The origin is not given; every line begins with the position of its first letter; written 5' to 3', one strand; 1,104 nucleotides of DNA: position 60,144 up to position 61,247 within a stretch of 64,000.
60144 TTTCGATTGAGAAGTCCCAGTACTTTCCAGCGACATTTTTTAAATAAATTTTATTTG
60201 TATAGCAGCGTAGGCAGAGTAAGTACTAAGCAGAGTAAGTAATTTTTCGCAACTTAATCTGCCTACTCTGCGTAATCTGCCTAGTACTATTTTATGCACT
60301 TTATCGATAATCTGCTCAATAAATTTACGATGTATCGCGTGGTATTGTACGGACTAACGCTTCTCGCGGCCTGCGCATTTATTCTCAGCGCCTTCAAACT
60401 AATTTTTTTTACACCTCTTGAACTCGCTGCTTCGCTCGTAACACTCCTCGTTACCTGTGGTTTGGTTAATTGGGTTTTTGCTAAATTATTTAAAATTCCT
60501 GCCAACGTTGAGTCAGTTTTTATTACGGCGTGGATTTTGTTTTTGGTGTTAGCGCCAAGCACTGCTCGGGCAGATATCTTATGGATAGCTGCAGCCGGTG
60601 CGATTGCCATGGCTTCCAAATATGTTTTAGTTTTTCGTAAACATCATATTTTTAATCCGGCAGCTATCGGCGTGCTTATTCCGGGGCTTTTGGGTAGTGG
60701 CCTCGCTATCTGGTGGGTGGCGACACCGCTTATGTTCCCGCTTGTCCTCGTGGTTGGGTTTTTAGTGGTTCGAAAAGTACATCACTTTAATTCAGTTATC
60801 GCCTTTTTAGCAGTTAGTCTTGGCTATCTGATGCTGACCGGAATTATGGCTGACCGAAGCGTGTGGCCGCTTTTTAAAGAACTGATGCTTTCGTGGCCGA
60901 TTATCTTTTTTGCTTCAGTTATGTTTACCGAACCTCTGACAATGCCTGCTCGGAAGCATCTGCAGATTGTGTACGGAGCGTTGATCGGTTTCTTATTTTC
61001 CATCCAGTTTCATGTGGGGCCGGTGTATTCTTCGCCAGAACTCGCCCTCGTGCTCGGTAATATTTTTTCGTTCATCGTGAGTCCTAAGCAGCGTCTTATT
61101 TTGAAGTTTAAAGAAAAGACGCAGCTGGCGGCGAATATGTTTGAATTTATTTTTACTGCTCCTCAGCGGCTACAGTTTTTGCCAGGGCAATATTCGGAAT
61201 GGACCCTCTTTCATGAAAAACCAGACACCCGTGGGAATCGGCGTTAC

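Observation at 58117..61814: Candidate extracytoplasmic flavin-based electron-transfer module: msrA, FMN-binding lipoprotein, ApbE flavin transferase and a polytopic-membrane/FNR fusion oxidoreductase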

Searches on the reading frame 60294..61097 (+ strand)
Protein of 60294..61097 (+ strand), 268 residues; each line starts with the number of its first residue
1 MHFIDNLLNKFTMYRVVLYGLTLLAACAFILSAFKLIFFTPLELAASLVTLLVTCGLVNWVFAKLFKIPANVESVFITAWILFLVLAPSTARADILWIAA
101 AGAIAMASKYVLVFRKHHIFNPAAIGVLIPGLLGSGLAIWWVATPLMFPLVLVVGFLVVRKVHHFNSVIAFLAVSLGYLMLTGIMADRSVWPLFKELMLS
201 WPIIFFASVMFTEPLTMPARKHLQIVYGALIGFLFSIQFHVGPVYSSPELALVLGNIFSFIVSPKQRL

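Call 15: search_solved_structures(query=A2, max_evalue=10, show_alignments=3)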
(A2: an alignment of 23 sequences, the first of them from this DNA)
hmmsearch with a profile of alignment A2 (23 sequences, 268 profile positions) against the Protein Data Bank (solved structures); distinct sequences matched with E-value up to 10: 1.
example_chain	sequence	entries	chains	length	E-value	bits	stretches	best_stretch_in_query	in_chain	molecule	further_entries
8ahx_D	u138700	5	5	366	0.00093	21.9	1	151-257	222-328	Ion-translocating oxidoreductase complex subunit D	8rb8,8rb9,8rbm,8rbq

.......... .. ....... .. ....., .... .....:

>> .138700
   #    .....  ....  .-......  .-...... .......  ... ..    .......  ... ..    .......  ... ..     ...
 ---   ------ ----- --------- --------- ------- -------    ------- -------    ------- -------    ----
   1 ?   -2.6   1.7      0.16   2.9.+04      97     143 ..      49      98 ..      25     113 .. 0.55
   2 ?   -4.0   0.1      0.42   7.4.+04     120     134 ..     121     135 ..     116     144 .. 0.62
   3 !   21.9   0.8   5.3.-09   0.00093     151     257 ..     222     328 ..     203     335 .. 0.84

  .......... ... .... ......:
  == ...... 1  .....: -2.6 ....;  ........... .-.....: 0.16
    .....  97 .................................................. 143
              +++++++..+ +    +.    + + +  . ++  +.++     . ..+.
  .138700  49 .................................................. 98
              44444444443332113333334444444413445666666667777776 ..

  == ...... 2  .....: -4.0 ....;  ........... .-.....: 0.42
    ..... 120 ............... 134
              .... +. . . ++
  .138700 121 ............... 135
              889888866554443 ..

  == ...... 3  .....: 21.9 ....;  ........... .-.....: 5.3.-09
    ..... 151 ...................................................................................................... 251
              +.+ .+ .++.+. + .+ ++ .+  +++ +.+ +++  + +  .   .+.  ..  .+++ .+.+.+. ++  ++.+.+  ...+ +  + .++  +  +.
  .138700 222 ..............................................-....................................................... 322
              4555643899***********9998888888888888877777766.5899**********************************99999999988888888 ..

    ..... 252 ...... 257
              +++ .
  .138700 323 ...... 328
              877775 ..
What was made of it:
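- On NQR/RNF-like flavinylation-associated system: The family profile hits RnfD 8ahx_D at E = 9e-4 as the only PDB hit (call 15).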

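Call 58: predict_structure(alignment_id=A2)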
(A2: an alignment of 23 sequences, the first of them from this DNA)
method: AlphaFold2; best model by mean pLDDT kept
length: 268 residues; sequences in the alignment: 23
mean_pLDDT: 86.0   pTM: 0.85
mean pLDDT of the five models: 86.0, 84.6, 83.3, 82.2, 81.1
residues with pLDDT >= 90: 106; 70-90: 142; 50-70: 15; < 50: 5
segments of 3 or more residues with pLDDT < 50: 266-268
pLDDT, mean of each block of 10 residues (from residue 1): 83 89 95 92 96 96 89 91 93 95 93 76 89 84 85 91 89 90 87 78 82 77 90 78 64 85 58
secondary structure, 60 per line:
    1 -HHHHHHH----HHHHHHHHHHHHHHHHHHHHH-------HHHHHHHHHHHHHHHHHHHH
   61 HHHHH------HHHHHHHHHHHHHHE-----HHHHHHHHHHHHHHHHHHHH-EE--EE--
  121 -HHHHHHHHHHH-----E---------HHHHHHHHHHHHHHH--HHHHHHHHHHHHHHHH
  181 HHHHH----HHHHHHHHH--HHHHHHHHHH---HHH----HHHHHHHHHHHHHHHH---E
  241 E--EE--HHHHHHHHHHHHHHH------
elements in order: H2-8 H13-33 H41-65 H72-85 H92-111 H122-132 H148-162 H165-185 H190-198 H201-210 H221-236 H248-262

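Call 60: fold_search(model_id=the predicted structure, library=pdb)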
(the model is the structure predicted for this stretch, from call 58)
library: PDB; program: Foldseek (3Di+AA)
matches with E <= 10: 139; with E <= 0.001: 12
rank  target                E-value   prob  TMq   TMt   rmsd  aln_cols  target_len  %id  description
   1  8rbq_D                1.3e-05  1.00  0.71  0.63   6.2       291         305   17  Cryo-EM structure of the NADH:ferredoxin oxidoreductase RNF from Azotobacter vinelandii, dithionite reduced (released 2024-06-26)
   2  8ahx_D                2.0e-05  1.00  0.72  0.57   6.8       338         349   15  Cryo-EM structure of the nitrogen-fixation associated NADH:ferredoxin oxidoreductase RNF from Azotobacter vinelandii (released 2023-11-01)
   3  9eri_D                2.6e-05  1.00  0.68  0.59   5.2       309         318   14  Cryo-EM structure of sodium pumping Rnf complex from Acetobacterium woodii bound to NADH (released 2025-03-05)
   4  9uuu_B                6.8e-05  1.00  0.62  0.45   7.0       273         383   16  Cryo-EM structure of Na+-translocating NADH-ubiquinone oxidoreductase from Vibrio cholerae reduced by NADH (released 2025-06-25)
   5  7xk3_B                8.9e-05  1.00  0.63  0.45   6.6       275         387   16  Cryo-EM structure of Na+-pumping NADH-ubiquinone oxidoreductase from Vibrio cholerae, state 1 (released 2022-07-20)
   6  8ad0_B                1.4e-04  1.00  0.62  0.45   5.4       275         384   15  X-ray structure of Na+-NQR from Vibrio cholerae in different conformation at 3.1 A (released 2023-07-12)
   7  7xk6_B                2.3e-04  1.00  0.60  0.41   6.6       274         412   14  Cryo-EM structure of Na+-pumping NADH-ubiquinone oxidoreductase from Vibrio cholerae, with aurachin D-42 (released 2022-07-20)
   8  9lrr_B                3.0e-04  1.00  0.60  0.41   6.7       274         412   14  Cryo-EM structure of Na+-translocating NADH-ubiquinone oxidoreductase NqrB-G141A mutant from Vibrio cholerae with boun (released 2025-04-23)
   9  8a1x_B                4.1e-04  1.00  0.62  0.43   5.0       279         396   15  Sodium pumping NADH-quinone oxidoreductase with inhibitor DQA (released 2023-06-14)
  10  8acw_B                4.5e-04  1.00  0.61  0.45   5.5       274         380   15  X-ray structure of Na+-NQR from Vibrio cholerae at 3.4 A resolution (released 2023-07-12)
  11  9ud3_B                4.5e-04  1.00  0.58  0.42   7.2       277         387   14  Cryo-EM structure of Na+-translocating NADH-ubiquinone oxidoreductase NqrB-T236Y mutant from Vibrio cholerae (released 2025-06-25)
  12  7zc6_D                9.5e-04  1.00  0.69  0.62   5.1       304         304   16  Na+ - translocating ferredoxin: NAD+ reductase (Rnf) of C. tetanomorphum (released 2022-09-28)
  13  8a1v_B                1.1e-03  1.00  0.60  0.42   5.5       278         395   15  Sodium pumping NADH-quinone oxidoreductase with substrate Q2 (released 2023-06-14)
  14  8evu_B                2.2e-03  1.00  0.61  0.41   5.6       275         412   14  Cryo EM structure of Vibrio cholerae NQR (released 2022-11-16)
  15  8a1t_B                5.0e-03  1.00  0.55  0.39   6.9       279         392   14  Sodium pumping NADH-quinone oxidoreductase (released 2023-06-14)
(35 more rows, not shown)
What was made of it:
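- On NQR/RNF-like flavinylation-associated system: The AF2 membrane-domain model's top 15 Foldseek PDB hits are all RnfD or NqrB, probability 1.00, TMq 0.55-0.72 (call 60).
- The membrane domain keeps the full RnfD/NqrB fold, which is related to urea channels (call 60).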

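Call 63: search_protein_representatives(protein=window:60294-61097:+)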
Query: 268 residues. Proteins with E-value up to 0.001 (for the whole library): 1370; up to 1e-10: 771; up to 1e-30: 408. The best 150 are listed.
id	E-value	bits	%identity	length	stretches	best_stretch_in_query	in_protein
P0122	1.2e-74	267.6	50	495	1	1-268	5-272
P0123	6.5e-69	248.8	49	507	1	4-268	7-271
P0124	6.7e-69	248.8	50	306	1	1-268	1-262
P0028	3.4e-68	246.5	47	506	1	1-268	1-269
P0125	9.3e-67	241.8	44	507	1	1-267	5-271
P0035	1.5e-66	241.1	49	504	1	1-268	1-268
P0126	9.2e-66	238.5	45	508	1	3-268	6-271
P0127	2.4e-65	237.2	46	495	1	4-263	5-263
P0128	5.5e-65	236.0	48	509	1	1-268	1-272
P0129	1.1e-63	231.6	46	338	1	2-268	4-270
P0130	2.1e-63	230.8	43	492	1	2-267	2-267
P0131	1.0e-62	228.5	45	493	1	1-268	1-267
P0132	4.1e-61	223.3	46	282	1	9-268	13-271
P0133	5.9e-61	222.8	43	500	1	1-268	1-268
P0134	7.8e-61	222.4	46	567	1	4-268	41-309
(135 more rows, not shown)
